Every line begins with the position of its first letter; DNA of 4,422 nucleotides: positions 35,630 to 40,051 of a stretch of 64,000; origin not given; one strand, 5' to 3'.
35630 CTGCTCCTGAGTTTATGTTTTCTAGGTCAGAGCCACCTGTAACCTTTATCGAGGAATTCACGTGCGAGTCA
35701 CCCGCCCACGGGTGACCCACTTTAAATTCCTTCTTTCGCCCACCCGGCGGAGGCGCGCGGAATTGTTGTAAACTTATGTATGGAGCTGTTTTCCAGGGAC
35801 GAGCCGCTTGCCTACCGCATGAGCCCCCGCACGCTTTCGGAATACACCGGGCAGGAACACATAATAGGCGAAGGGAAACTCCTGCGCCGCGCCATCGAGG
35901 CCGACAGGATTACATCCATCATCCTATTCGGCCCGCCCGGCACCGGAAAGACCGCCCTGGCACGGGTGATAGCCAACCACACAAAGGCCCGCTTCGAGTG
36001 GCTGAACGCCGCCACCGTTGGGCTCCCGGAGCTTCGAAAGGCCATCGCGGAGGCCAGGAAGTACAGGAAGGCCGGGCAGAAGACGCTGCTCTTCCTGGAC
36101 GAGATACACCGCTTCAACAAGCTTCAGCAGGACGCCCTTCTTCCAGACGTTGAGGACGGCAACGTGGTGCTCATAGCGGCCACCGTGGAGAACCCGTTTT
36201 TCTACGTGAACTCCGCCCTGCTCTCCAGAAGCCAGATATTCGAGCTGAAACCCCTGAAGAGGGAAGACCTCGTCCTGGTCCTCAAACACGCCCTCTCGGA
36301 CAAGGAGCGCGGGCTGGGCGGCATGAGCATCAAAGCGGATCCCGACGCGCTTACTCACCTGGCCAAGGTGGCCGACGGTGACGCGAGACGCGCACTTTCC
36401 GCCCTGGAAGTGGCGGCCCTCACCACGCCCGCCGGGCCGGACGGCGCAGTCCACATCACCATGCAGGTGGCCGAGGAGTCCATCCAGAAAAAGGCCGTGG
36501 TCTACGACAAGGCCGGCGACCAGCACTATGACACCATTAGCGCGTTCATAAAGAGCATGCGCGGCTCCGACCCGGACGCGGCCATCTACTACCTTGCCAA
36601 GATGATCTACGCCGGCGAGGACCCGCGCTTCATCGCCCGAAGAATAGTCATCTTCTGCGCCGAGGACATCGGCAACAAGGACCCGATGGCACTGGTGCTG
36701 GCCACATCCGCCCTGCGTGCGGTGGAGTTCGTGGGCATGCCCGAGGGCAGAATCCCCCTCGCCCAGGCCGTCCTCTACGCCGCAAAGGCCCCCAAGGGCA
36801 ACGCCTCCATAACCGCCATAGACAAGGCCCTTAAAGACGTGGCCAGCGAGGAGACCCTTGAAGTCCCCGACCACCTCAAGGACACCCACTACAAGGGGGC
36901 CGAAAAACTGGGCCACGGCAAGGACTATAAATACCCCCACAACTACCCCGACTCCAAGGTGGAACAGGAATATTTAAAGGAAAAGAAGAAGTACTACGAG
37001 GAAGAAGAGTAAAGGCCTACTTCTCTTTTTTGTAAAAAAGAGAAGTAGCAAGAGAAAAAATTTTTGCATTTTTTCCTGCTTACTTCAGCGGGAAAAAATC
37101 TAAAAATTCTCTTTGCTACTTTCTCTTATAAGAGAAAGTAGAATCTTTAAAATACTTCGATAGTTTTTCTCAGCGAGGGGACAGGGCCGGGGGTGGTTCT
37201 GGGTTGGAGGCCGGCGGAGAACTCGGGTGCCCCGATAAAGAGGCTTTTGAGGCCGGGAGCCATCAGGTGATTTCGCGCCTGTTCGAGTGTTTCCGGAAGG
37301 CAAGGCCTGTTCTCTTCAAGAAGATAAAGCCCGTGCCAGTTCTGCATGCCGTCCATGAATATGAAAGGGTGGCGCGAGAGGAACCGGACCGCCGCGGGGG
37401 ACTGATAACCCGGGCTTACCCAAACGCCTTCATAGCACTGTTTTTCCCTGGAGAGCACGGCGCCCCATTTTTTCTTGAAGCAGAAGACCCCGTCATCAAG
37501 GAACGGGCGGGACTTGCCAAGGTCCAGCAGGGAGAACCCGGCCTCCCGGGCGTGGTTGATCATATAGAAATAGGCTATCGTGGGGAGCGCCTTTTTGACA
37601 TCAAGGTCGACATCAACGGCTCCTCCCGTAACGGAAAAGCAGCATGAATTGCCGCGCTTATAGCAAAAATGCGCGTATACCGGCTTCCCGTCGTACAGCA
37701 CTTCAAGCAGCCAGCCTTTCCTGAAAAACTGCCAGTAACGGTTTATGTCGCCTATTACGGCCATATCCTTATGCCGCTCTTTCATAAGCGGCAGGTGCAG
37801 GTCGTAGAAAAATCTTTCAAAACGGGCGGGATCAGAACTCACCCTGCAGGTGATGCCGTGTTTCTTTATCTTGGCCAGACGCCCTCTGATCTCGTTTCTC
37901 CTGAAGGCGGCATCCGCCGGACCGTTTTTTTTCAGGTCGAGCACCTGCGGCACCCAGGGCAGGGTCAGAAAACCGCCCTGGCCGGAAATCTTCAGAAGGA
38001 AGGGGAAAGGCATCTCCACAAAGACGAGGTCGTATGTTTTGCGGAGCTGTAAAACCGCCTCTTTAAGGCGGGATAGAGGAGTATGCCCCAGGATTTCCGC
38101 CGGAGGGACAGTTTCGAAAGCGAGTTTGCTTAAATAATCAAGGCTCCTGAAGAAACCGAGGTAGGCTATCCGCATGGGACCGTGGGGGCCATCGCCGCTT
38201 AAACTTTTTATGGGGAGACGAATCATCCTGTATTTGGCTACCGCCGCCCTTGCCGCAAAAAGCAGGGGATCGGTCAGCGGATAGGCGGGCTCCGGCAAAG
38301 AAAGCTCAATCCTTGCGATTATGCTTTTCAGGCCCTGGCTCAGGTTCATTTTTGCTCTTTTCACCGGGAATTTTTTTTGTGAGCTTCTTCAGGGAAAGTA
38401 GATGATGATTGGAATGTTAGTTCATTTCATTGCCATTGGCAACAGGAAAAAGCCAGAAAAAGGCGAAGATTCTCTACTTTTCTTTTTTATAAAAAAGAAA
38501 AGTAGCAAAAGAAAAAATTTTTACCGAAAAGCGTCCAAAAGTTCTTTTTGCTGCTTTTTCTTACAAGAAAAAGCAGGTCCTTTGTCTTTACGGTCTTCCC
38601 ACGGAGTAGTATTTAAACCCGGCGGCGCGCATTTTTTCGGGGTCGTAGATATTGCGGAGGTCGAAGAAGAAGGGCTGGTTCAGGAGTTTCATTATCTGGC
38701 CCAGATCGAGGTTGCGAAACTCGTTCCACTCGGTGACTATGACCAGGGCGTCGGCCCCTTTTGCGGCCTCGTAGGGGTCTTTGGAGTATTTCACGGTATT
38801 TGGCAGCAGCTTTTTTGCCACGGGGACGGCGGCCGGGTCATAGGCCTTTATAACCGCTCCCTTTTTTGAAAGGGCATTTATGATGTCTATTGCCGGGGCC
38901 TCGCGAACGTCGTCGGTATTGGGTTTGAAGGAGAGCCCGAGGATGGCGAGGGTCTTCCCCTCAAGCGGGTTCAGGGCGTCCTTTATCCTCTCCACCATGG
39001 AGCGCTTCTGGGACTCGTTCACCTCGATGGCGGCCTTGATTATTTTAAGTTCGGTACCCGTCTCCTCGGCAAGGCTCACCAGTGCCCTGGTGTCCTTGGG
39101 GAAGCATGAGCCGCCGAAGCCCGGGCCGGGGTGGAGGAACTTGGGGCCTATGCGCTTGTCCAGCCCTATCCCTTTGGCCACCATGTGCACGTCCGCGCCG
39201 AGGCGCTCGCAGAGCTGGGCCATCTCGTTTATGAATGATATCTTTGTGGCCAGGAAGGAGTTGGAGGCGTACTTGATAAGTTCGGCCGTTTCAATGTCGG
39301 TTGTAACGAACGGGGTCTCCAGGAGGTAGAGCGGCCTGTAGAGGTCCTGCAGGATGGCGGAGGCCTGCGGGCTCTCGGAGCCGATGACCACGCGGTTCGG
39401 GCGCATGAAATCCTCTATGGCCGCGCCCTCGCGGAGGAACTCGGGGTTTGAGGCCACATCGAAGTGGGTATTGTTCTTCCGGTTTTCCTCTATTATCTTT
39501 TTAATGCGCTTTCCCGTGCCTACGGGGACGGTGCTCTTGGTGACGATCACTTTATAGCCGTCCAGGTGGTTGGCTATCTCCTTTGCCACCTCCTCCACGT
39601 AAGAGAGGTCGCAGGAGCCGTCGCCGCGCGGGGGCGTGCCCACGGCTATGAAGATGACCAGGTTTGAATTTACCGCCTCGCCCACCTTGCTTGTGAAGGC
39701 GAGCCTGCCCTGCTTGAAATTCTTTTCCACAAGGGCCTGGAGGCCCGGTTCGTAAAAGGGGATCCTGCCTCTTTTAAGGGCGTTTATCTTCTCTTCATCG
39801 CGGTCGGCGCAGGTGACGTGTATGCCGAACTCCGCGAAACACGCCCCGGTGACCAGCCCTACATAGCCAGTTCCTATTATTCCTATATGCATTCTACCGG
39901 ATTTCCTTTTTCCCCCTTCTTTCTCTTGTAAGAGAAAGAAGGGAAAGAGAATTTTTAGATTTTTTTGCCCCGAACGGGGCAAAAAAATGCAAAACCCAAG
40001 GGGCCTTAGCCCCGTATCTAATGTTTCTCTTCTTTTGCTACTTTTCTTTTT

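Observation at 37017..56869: Dispersed family of AT-rich palindromic hairpin elements (core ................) whose flanking stems co-vary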

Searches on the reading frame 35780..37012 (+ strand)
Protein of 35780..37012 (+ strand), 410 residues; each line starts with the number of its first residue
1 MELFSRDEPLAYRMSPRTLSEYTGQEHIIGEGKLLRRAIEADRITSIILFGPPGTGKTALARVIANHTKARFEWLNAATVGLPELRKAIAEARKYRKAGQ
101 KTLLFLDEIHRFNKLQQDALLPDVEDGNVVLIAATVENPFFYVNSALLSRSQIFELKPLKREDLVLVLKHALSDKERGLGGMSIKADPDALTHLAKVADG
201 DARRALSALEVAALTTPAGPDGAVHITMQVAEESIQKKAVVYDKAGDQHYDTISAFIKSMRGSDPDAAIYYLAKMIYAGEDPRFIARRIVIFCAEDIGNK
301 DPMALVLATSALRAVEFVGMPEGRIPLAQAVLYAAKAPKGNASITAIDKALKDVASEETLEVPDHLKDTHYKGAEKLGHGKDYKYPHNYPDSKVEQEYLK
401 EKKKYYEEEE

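Call 21: search_protein_families(library=ncbifam, proteins=[window:35780-37012:+])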
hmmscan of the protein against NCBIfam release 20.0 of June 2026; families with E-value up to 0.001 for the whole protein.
window:35780-37012:+ (410 aa): 69 families (the best 25 are shown)
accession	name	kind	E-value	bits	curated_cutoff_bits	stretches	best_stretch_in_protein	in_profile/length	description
NF009881.0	PRK13341.1-2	equivalog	7.6e-171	569.6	651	1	6-401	14-408/736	AAA family ATPase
NF009883.0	PRK13341.1-4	equivalog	8.8e-155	516.5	668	1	6-401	17-411/729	AAA family ATPase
NF009882.0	PRK13341.1-3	equivalog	2.8e-125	419.2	1197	1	3-401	13-410/734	AAA family ATPase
NF009880.0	PRK13341.1-1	equivalog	1.2e-88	298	891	1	7-404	5-382/599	AAA family ATPase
NF011289.0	PRK14700.1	equivalog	3.2e-58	197.3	570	1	121-402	1-270/300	recombination factor protein RarA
TIGR02397.1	dnaX_nterm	equivalog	6e-21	75.1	250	2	82-293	99-287/355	DNA polymerase III subunit gamma/tau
NF004046.1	PRK05563.1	equivalog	4.7e-18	65.4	400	2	81-293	99-288/567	DNA polymerase III subunit gamma/tau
NF011523.0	PRK14962.1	equivalog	1e-16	60.8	576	2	77-213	94-223/474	DNA polymerase III subunits gamma and tau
NF000868.0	PRK00080.1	equivalog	7.9e-16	57.8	282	1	11-131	16-133/330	Holliday junction branch migration DNA helicase RuvB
NF001679.0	PRK00440.1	equivalog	1.7e-15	56.9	303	1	14-235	12-232/322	replication factor C small subunit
NF011524.0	PRK14963.1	equivalog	5.9e-15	55.3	601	2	98-211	114-220/647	DNA polymerase III subunits gamma and tau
NF006585.0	PRK09111.1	equivalog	3.9e-14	52.2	604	2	77-286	125-311/616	DNA polymerase III subunit gamma/tau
TIGR00635.1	ruvB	equivalog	4.5e-14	52.2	299.05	1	18-129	2-110/305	Holliday junction branch migration DNA helicase RuvB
NF011526.0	PRK14965.1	equivalog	5.3e-14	51.9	670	2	76-224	95-237/578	DNA polymerase III subunits gamma and tau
NF004549.0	PRK05896.1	equivalog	5.4e-14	51.8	578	2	77-210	96-222/642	DNA polymerase III subunits gamma and tau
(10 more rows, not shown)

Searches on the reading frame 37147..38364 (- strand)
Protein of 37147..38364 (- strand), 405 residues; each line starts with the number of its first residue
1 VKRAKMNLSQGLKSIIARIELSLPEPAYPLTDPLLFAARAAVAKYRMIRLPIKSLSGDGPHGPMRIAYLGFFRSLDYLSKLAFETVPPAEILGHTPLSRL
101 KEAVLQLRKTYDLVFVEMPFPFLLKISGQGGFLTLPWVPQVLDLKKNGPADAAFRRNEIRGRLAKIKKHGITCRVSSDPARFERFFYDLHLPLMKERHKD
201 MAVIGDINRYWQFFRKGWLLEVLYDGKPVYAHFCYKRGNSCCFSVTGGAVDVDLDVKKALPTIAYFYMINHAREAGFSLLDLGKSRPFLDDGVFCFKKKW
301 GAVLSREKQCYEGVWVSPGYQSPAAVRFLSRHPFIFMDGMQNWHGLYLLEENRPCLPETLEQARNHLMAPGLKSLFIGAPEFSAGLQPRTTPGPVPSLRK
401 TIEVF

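Call 21: search_protein_families(library=ncbifam, proteins=[window:37147-38364:-])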
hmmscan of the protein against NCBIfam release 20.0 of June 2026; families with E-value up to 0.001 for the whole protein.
window:37147-38364:- (405 aa): 1 family
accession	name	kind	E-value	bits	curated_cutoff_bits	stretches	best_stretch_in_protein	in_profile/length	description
TIGR03019.1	pepcterm_femAB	equivalog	0.00031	19.9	260.35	1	228-303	206-277/330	FemAB family XrtA/PEP-CTERM system-associated protein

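Call 77: search_protein_families(library=pfam, proteins=[window:37147-38364:-], max_evalue=0.00001)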
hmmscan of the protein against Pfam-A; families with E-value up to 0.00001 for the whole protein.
window:37147-38364:- (405 aa): 1 family
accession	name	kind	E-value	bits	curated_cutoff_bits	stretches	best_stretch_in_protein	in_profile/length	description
PF13480.13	Acetyltransf_6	-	6.5e-06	26.8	22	0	155-284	3-136/143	Acetyltransferase (GNAT) domain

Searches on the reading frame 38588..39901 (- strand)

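Call 21: search_protein_families(library=ncbifam, proteins=[window:38588-39901:-])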
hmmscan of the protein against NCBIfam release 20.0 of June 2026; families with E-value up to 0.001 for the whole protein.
window:38588-39901:- (437 aa): 9 families
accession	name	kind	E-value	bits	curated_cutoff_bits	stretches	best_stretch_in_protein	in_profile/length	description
NF047673.2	TeichurnBiosyTuaD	equivalog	1e-180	601.6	700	1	6-437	4-432/439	UDP-glucose 6-dehydrogenase TuaD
TIGR03026.1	NDP-sugDHase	subfamily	1.1e-149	498.7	189.8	1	4-417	1-413/413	nucleotide sugar dehydrogenase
NF041297.1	UDPGDh_AglM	equivalog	8.6e-119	397.2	670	1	4-421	1-419/429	UDP-glucose 6-dehydrogenase AglM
NF040825.1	UDPMaNacDH_Arch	equivalog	6.2e-59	199.9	750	1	4-436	1-415/418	UDP-N-acetyl-D-mannosamine dehydrogenase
NF008286.0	PRK11064.1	equivalog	2.7e-57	194.3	459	1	5-403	5-407/420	UDP-N-acetyl-D-mannosamine dehydrogenase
NF011631.0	PRK15057.1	equivalog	3.1e-39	135.2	757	1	4-357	1-338/388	UDP-glucose 6-dehydrogenase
NF011729.0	PRK15182.1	equivalog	3.8e-20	72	592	1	4-357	7-356/425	Vi polysaccharide biosynthesis UDP-N-acetylglucosamine C-6 dehydrogenase TviB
NF000942.0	PRK00094.1-4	subfamily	4.4e-07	29.4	257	1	4-207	3-186/334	NAD(P)H-dependent glycerol-3-phosphate dehydrogenase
NF000941.0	PRK00094.1-3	equivalog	0.00081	18.7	423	0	5-189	3-170/336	NAD(P)H-dependent glycerol-3-phosphate dehydrogenase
